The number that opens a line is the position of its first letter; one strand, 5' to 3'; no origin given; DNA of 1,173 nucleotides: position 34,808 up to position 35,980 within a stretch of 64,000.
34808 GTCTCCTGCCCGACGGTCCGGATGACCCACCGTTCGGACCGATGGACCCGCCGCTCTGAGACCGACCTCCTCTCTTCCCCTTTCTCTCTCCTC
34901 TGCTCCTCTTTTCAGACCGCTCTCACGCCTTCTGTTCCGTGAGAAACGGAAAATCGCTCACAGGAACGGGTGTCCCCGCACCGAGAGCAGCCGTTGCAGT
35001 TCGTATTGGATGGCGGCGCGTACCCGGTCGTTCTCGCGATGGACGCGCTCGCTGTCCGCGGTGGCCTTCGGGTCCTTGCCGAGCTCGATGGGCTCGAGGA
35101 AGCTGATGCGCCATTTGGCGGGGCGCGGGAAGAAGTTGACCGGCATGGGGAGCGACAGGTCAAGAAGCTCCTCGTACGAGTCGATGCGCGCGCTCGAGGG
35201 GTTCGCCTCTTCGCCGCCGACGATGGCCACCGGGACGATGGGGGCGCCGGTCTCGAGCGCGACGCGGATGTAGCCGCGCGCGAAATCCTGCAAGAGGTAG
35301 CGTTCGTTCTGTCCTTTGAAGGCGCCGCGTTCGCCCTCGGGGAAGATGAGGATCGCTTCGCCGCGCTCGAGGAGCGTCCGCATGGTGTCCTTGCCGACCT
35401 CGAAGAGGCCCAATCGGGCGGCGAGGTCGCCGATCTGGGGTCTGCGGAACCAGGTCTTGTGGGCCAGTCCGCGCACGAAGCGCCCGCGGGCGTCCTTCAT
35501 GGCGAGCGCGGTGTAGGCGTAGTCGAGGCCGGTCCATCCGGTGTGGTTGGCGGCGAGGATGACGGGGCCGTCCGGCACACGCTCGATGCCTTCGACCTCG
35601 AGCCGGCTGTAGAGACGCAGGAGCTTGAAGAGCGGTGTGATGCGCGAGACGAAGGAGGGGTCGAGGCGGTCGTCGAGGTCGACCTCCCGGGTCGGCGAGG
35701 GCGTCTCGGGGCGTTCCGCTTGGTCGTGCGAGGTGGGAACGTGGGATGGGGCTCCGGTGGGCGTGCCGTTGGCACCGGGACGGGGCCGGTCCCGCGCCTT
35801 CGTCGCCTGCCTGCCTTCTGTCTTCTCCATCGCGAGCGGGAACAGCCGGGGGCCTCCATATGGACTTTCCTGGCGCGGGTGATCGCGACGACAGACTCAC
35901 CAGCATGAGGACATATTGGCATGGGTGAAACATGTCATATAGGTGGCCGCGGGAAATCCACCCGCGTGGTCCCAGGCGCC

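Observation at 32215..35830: Bacterial-type ester-lipid gene set in an apparently archaeal genome: PlsC-like acyltransferase, two lipases, HAD and PAP2 phosphatases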

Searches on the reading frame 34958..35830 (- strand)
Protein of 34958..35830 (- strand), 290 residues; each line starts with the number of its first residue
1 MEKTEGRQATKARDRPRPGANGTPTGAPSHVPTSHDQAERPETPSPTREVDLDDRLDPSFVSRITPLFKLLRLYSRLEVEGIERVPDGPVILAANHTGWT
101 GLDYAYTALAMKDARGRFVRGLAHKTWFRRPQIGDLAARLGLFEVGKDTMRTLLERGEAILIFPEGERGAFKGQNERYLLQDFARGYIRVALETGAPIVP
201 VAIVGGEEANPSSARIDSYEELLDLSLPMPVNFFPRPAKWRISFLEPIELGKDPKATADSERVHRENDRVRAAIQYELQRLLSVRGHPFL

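Call 8: search_protein_families(library=pfam, proteins=[window:34961-35830:-], max_evalue=0.01)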
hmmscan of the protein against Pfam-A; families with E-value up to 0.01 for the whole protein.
window:34961-35830:- (290 aa): 2 families
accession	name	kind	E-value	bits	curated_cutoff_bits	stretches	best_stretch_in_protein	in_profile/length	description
PF01553.26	Acyltransferase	-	1.2e-18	67.6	23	1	76-203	1-131/132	Acyltransferase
PF03982.18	DAGAT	-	3.2e-06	26.7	22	1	126-206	106-190/297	Diacylglycerol acyltransferase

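Call 9: search_protein_families(library=ncbifam, proteins=[window:34961-35830:-], max_evalue=0.01)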
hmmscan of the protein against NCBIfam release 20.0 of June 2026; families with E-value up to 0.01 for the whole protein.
window:34961-35830:- (290 aa): 3 families
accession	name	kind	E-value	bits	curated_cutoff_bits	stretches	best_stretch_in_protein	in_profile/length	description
NF006386.0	PRK08633.1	equivalog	1.1e-09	36.6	1221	1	68-205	420-553/1147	acyl-[ACP]--phospholipid O-acyltransferase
TIGR00530.1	AGP_acyltrn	subfamily_domain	1.9e-08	34.1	102.95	1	78-203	5-129/130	1-acylglycerol-3-phosphate O-acyltransferase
NF052615.1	orn_lipid_OlsF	equivalog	1.6e-05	23.7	620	1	76-205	67-198/570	bifunctional ornithine lipid synthase OlsF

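Call 12: find_encoding_contigs(protein=window:34958-35830:-, flank=10000, max_places=6)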
Protein window:34958-35830:- (290 aa): 1 contig read that carries it; 1 place shown.
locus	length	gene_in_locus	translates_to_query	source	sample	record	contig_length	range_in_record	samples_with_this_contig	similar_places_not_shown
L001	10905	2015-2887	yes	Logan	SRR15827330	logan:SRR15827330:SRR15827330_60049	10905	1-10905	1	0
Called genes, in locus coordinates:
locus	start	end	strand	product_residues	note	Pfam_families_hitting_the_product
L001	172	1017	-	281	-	-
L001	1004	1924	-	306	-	-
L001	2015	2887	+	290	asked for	PF01553:Acyltransferase, PF03982:DAGAT (weak)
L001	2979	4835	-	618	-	PF00561:Abhydrolase_1 (weak), PF24096:DUF7379 (faint)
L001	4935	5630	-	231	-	PF00561:Abhydrolase_1 (weak), PF02089:Palm_thioest (faint), PF24096:DUF7379 (weak)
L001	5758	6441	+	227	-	PF00702:Hydrolase, PF12710:HAD, PF08282:Hydrolase_3 (weak)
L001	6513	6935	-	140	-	-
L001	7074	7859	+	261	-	-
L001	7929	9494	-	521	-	-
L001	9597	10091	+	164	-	PF22277:EncFtn-like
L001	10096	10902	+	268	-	PF04454:Linocin_M18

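Call 13: find_homologous_proteins(query=window:34961-35830:-)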
Query window:34961-35830:- (290 aa): 459 proteins with E <= 0.001 among 5756 candidates; the best 120 are listed.
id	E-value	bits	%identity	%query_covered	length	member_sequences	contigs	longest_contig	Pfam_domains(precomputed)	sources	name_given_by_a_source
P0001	2.4e-152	524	94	86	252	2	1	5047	PF03982.19,PF01553.27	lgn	-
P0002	3.0e-111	389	74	81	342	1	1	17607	PF01553.27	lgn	-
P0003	4.1e-109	382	70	82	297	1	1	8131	PF01553.27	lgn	-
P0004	1.7e-107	377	61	98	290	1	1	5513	PF01553.27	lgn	-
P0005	2.5e-107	377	70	82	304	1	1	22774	PF01553.27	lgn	-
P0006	1.5e-106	374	69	82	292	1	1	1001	PF01553.27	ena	-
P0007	1.2e-102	361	64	89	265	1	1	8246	PF01553.27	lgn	-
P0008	1.9e-102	361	65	85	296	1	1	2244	PF01553.27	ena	-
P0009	3.4e-102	360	64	88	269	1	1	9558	PF01553.27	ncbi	-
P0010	4.0e-102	360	68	81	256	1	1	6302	PF03982.19,PF01553.27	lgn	-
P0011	2.5e-101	357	64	86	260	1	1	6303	PF01553.27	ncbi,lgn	-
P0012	1.4e-99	351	63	88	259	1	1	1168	PF01553.27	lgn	-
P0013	2.0e-98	347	65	81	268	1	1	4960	PF01553.27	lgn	-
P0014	1.7e-97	344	58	94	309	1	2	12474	PF01553.27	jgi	jgi:1-acyl-sn-glycerol-3-phosphate acyltransferase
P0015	3.9e-97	343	57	95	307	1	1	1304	PF01553.27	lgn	-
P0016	3.6e-79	284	56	81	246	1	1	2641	PF01553.27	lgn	-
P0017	2.8e-77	278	54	80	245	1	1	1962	PF03982.19,PF01553.27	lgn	-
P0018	8.4e-77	276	49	96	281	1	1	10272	PF01553.27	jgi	jgi:1-acyl-sn-glycerol-3-phosphate acyltransferase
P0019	4.5e-75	271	49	82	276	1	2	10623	PF01553.27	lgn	-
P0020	9.5e-75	270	52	81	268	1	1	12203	PF01553.27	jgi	-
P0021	1.1e-74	270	49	91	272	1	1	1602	PF01553.27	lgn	-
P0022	4.7e-74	267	48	92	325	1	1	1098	PF01553.27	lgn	-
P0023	8.3e-74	267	51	82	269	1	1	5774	PF01553.27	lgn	-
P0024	4.9e-73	264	52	82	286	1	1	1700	PF01553.27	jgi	jgi:1-acyl-sn-glycerol-3-phosphate acyltransferase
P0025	3.4e-72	261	52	82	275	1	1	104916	PF01553.27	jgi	jgi:1-acyl-sn-glycerol-3-phosphate acyltransferase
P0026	4.0e-72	261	49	81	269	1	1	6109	PF03982.19,PF01553.27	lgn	-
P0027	5.3e-72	261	53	81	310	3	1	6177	PF01553.27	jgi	jgi:1-acyl-sn-glycerol-3-phosphate acyltransferase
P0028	5.9e-72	261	51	80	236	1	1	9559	PF01553.27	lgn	-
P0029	8.6e-72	260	51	81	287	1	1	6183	PF01553.27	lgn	-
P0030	1.2e-71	259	46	98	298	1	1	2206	PF01553.27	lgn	-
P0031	1.7e-71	259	50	89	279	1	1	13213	PF03982.19,PF01553.27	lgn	-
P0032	2.8e-71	258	51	81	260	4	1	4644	PF01553.27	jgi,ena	jgi:1-acyl-sn-glycerol-3-phosphate acyltransferase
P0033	3.4e-71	258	51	86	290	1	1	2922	PF01553.27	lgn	-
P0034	2.5e-70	255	50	81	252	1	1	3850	PF01553.27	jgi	jgi:1-acyl-sn-glycerol-3-phosphate acyltransferase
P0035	6.2e-70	254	51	83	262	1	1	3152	PF01553.27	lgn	-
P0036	9.1e-70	253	47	88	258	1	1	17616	PF01553.27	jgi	-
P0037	1.8e-69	252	48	83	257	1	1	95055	PF01553.27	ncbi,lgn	ncbi:MAG: lysophospholipid acyltransferase family protein [Thermoplasmatota archaeon]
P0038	5.0e-69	251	52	82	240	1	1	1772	PF01553.27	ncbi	-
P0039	5.2e-69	251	49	84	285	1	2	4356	PF01553.27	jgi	-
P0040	6.8e-69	250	48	86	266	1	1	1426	PF01553.27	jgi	jgi:1-acyl-sn-glycerol-3-phosphate acyltransferase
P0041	7.3e-69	250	51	81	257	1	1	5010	PF01553.27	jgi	jgi:1-acyl-sn-glycerol-3-phosphate acyltransferase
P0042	2.2e-68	249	45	87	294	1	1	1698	PF01553.27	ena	-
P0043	6.7e-68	247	50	81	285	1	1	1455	PF01553.27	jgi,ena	-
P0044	7.2e-68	247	50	81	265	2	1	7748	PF01553.27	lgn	-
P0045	9.7e-68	247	48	85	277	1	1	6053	PF01553.27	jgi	jgi:1-acyl-sn-glycerol-3-phosphate acyltransferase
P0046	2.0e-67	246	51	80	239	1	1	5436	PF01553.27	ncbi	ncbi:MAG: 1-acyl-sn-glycerol-3-phosphate acyltransferase [Methanobacteriota archaeon]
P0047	4.0e-67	245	49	81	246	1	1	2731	PF01553.27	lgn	-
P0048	1.3e-66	243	47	81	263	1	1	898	PF03982.19,PF01553.27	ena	-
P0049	2.2e-66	242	50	82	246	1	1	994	PF01553.27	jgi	-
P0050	8.6e-66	240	50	80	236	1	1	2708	PF01553.27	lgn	-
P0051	1.7e-65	239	50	81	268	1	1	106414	PF01553.27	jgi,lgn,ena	-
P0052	2.1e-65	239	50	82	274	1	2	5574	PF01553.27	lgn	-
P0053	3.0e-65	239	49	82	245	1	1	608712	PF01553.27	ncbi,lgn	ncbi:MAG: lysophospholipid acyltransferase family protein [bacterium]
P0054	5.7e-65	238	48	82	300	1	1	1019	PF01553.27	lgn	-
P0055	5.8e-65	238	43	99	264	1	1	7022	PF01553.27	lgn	-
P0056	7.4e-65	237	50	82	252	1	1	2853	PF01553.27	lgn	-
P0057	1.9e-64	236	44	94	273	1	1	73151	PF03982.19,PF01553.27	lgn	-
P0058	1.9e-64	236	48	81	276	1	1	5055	PF01553.27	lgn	-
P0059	2.4e-64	236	49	81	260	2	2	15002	PF01553.27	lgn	-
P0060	5.4e-64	234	45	99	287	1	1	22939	PF03982.19,PF01553.27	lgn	-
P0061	2.0e-63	232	50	81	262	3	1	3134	PF03982.19,PF01553.27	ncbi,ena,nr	ncbi:MAG TPA: lysophospholipid acyltransferase family protein [Candidatus Thermoplasmatota archaeon]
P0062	3.7e-63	232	47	90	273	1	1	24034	PF01553.27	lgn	-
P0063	3.9e-63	232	48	81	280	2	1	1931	PF01553.27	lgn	-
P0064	2.3e-62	229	47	81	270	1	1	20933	PF01553.27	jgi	jgi:1-acyl-sn-glycerol-3-phosphate acyltransferase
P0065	5.7e-62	228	47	81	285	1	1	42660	PF03982.19,PF01553.27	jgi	jgi:1-acyl-sn-glycerol-3-phosphate acyltransferase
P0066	2.7e-61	226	44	81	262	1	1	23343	PF01553.27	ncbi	-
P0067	1.6e-60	223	46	81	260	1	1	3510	PF03982.19,PF01553.27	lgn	-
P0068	3.5e-60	222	46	81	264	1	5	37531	PF01553.27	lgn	-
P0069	1.0e-59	220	44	81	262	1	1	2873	PF01553.27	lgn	-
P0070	1.4e-59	220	47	81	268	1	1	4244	PF01553.27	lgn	-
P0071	2.4e-59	219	45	83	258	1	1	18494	PF03982.19,PF01553.27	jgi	jgi:1-acyl-sn-glycerol-3-phosphate acyltransferase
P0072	2.4e-59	219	44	81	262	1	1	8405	PF01553.27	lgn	-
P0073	2.9e-59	219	43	99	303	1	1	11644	PF01553.27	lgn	-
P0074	7.3e-59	218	46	81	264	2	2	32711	PF01553.27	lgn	-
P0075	7.3e-59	218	46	81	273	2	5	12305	PF01553.27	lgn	-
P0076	1.7e-58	216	43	81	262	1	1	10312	PF01553.27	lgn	-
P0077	3.8e-58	215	46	81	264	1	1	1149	PF03982.19,PF01553.27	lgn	-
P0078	1.2e-57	214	47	82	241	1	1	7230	PF01553.27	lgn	-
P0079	2.5e-57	213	44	81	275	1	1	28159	PF03982.19,PF01553.27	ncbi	-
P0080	8.4e-57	211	43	81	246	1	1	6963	PF01553.27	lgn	-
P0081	1.5e-56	210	47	81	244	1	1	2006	PF01553.27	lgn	-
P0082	2.2e-56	209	43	82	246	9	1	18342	PF01553.27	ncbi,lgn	-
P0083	8.7e-56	207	48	82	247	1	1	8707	PF01553.27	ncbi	-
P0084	1.3e-55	207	44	81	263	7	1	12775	PF01553.27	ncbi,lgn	-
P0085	2.2e-55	206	48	81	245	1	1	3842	PF01553.27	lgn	-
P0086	2.7e-55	206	44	81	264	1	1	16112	PF01553.27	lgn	-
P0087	2.8e-55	206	43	81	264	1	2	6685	PF03982.19,PF01553.27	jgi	jgi:1-acyl-sn-glycerol-3-phosphate acyltransferase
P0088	3.7e-55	205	45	82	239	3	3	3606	PF01553.27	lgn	-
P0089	2.4e-54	203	45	73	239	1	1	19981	PF01553.27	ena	-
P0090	4.8e-54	202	45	90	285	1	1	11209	PF01553.27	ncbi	-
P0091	1.5e-53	200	45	81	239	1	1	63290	PF01553.27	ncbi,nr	ncbi:MAG TPA: 1-acyl-sn-glycerol-3-phosphate acyltransferase [Candidatus Thermoplasmatota archaeon]|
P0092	2.3e-53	200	44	82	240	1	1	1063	PF01553.27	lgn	-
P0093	2.3e-52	196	42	82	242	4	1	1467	PF01553.27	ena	-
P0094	2.6e-52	196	44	81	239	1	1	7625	PF01553.27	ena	-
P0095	4.5e-52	195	44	80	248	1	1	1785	PF01553.27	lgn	-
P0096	5.8e-52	195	45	81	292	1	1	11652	PF01553.27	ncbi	ncbi:MAG: 1-acyl-sn-glycerol-3-phosphate acyltransferase [Thermoplasmatota archaeon]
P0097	9.4e-51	191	43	77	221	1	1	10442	PF01553.27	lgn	-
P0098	1.0e-50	191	47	76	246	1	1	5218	PF01553.27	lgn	-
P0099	2.3e-50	190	47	73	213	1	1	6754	PF01553.27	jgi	jgi:1-acyl-sn-glycerol-3-phosphate acyltransferase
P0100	8.0e-50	188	41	80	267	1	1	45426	PF01553.27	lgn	-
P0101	1.2e-49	187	55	55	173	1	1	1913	PF01553.27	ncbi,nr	ncbi:MAG TPA: 1-acyl-sn-glycerol-3-phosphate acyltransferase, partial [Candidatus Thermoplasmatota a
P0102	5.5e-48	182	44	76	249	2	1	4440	PF03982.19,PF01553.27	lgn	-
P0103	2.8e-46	176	46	76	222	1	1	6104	PF01553.27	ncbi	-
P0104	5.2e-45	172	44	77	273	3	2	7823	PF03982.19,PF01553.27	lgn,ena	-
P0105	4.0e-44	169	41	83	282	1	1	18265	PF03982.19,PF01553.27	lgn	-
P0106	6.5e-42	162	40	79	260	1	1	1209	PF01553.27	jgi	jgi:1-acyl-sn-glycerol-3-phosphate acyltransferase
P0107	8.3e-42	162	39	76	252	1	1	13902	PF03982.19,PF01553.27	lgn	-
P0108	5.2e-40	156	37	79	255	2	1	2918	PF03982.19,PF01553.27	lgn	-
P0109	6.5e-40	155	45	61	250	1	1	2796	PF01553.27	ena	-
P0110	2.6e-33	134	38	90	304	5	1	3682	PF01553.27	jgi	jgi:1-acyl-sn-glycerol-3-phosphate acyltransferase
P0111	1.0e-32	132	40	80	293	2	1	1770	PF01553.27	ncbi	ncbi:MAG: lysophospholipid acyltransferase family protein [Candidatus Rokuibacteriota bacterium]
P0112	1.1e-32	132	42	79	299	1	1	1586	PF01553.27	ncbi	-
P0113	1.4e-32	131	42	79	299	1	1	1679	PF01553.27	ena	-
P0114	1.4e-32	131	41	75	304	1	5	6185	PF01553.27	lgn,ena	-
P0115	1.5e-32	131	39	79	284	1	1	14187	PF01553.27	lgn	-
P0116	1.9e-32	131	40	78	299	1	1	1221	PF01553.27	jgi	jgi:1-acyl-sn-glycerol-3-phosphate acyltransferase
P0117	2.8e-32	130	41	79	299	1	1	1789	PF01553.27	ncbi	-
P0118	3.1e-32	130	41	81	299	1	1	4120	PF01553.27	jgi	jgi:1-acyl-sn-glycerol-3-phosphate acyltransferase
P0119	3.8e-32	130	39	74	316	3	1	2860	PF01553.27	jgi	jgi:1-acyl-sn-glycerol-3-phosphate acyltransferase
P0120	4.2e-32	130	39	75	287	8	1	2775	PF01553.27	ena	-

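Call 17: list_cluster_members(proteins=[window:34958-35830:-, window:31404-32087:-, window:32215-32910:+])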
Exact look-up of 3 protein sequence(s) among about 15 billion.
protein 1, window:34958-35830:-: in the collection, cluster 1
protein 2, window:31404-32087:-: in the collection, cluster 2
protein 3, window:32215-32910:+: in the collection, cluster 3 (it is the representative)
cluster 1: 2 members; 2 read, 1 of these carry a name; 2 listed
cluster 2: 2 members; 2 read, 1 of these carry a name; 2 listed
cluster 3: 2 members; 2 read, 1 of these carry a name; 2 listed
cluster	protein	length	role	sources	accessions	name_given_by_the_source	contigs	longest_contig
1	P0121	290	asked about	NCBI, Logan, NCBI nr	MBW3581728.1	MAG: acyltransferase family protein [Euryarchaeota archaeon] | acyltransferase family protein [Euryarchaeota archaeon]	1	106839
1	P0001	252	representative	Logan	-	-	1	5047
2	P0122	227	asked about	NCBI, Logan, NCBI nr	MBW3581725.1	MAG: HAD family phosphatase [Euryarchaeota archaeon] | HAD family phosphatase [Euryarchaeota archaeon]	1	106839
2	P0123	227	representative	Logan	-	-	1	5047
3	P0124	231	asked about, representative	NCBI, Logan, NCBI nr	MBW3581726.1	MAG: hypothetical protein KY455_01385 [Euryarchaeota archaeon] | hypothetical protein [Euryarchaeota archaeon]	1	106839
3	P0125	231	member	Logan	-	-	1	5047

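Call 19: search_solved_structures(query=window:34961-35830:-, max_evalue=1, show_alignments=3)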
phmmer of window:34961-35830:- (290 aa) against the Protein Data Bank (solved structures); distinct sequences matched with E-value up to 1: 1.
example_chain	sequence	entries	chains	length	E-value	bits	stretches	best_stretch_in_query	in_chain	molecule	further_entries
5kym_A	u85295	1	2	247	0.0028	20.3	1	73-209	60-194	1-acyl-sn-glycerol-3-phosphate acyltransferase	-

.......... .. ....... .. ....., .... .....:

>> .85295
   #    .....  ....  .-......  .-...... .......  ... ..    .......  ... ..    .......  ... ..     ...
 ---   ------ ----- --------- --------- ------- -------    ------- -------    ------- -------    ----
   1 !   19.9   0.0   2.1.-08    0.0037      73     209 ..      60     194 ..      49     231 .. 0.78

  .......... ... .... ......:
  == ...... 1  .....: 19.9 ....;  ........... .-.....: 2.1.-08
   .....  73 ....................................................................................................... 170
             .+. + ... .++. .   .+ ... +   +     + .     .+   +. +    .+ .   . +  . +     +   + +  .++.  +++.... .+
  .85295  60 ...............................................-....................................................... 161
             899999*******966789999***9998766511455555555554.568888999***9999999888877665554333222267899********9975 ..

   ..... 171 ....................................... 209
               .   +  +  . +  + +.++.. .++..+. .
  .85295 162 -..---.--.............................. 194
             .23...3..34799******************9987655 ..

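Call 24: find_related_loci(query=A2, collection=genome_contigs, flank=6000)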
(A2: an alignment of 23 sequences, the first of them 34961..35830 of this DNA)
Query A2 (290 aa) in genome_contigs; peptide patterns used: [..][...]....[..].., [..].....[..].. (x = any residue, [..] = any of these).
76 stretches matched a pattern; 41 encode a relative of the query (tblastn E <= 1e-3); 39 distinct loci.
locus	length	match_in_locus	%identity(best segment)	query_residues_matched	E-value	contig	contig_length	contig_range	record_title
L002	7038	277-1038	64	36-290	2e-106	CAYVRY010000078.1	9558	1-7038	MAG TPA_asm: uncultured Halobacteriales archaeon isolate SRP284430_co1_180 genome assembly, contig: NODE_5386_length_955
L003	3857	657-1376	53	53-290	5e-83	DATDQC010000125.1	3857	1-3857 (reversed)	MAG TPA_asm: Thermoplasmatota archaeon isolate SMAG_U7937 k141_897915, whole genome shotgun sequence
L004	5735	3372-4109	51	47-290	4e-80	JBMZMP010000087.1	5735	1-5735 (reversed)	MAG: Thermoplasmatota archaeon isolate ME_XS_2212_2_bin59 ME_XS_2212_2_bin59_103, whole genome shotgun sequence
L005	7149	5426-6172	49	37-290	2e-78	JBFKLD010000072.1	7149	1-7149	MAG: Thermoplasmatota archaeon isolate Mix_sand21.2022.07.Z.69 k141_2684480_length_7149_cov_9.0000, whole genome shotgun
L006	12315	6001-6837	44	15-290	2e-76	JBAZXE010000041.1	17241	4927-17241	MAG: Thermoplasmatota archaeon isolate SO_2017_GW1_49 NODE_12465_length_17241_cov_1.076546_OW334_2017, whole genome shot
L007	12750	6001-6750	48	44-290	4e-76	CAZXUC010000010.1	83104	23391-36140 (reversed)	MAG TPA_asm: uncultured Halobacteriales archaeon isolate SRP136066_co1_71 genome assembly, contig: NODE_159_length_83104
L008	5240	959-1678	49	54-290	2e-75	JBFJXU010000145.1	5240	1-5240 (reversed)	MAG: Thermoplasmatota archaeon isolate Mix_sand19.2022.05.G.66 k141_4456554_length_5240_cov_8.0000, whole genome shotgun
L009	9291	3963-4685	50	53-290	1e-74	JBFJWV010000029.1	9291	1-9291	MAG: Thermoplasmatota archaeon isolate Mix_sand19.2022.05.G.31 k141_4098284_length_9291_cov_11.0953, whole genome shotgu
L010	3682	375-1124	50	44-290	1e-74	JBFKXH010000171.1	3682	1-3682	MAG: Thermoplasmatota archaeon isolate Mix_sand24.2022.10.G.27 k141_193541_length_3682_cov_8.0000, whole genome shotgun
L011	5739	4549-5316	47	41-290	2e-74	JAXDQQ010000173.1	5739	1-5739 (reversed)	MAG: Thermoplasmata archaeon isolate BP_739 scaffold_3723905, whole genome shotgun sequence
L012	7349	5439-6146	48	57-290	2e-74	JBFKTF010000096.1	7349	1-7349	MAG: Thermoplasmatota archaeon isolate Mix_sand23.2022.09.G.3 k141_1319025_length_7349_cov_8.0000, whole genome shotgun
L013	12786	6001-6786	45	32-290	7e-74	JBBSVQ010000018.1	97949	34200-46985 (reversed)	MAG: Thermoplasmatota archaeon isolate H32-bin038_1 H32_bin038_1_000000000018, whole genome shotgun sequence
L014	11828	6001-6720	50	54-290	3e-73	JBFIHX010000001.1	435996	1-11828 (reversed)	MAG: Thermoplasmatota archaeon isolate Mix_sand11.2021.09.Z.34 k141_3175885_length_435996_cov_30.9948, whole genome shot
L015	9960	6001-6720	49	54-290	3e-73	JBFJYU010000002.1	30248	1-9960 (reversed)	MAG: Thermoplasmatota archaeon isolate Mix_sand19.2022.05.G.95 k141_2543052_length_30248_cov_12.9841, whole genome shotg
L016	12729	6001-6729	48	51-290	4e-73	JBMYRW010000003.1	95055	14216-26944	MAG: Thermoplasmatota archaeon isolate ME_XS_2303_bin_37 ME_XS_2303_bin_37_2, whole genome shotgun sequence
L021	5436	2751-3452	51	59-290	3e-70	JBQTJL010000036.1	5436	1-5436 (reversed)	MAG: Methanobacteriota archaeon isolate SAR81 c_000000417337, whole genome shotgun sequence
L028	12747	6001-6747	46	40-290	1e-71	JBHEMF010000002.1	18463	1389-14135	MAG: Thermoplasmatota archaeon isolate S2_bin.54.strict S2_NODE_2, whole genome shotgun sequence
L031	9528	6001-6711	45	54-290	2e-59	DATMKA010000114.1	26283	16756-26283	MAG TPA_asm: Thermoplasmatota archaeon isolate SMAG_U13584 k141_127633, whole genome shotgun sequence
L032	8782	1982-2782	45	29-289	8e-59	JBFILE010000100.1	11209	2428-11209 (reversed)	MAG: Thermoplasmatota archaeon isolate Mix_sand12.2021.10.D.54 k141_2463747_length_11209_cov_13.2081, whole genome shotg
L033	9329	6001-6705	45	57-290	8e-58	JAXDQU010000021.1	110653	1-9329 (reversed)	MAG: Thermoplasmata archaeon isolate BP_742 scaffold_2317250, whole genome shotgun sequence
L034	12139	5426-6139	43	54-290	3e-57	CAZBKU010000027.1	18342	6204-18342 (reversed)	MAG TPA_asm: uncultured Thermoplasmatales archaeon isolate binchicken_co207_194 genome assembly, contig: NODE_2789_lengt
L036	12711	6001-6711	44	56-290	9e-66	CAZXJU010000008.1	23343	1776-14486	MAG TPA_asm: uncultured Halobacteriales archaeon isolate SRP284430_co1_217 genome assembly, contig: NODE_1202_length_233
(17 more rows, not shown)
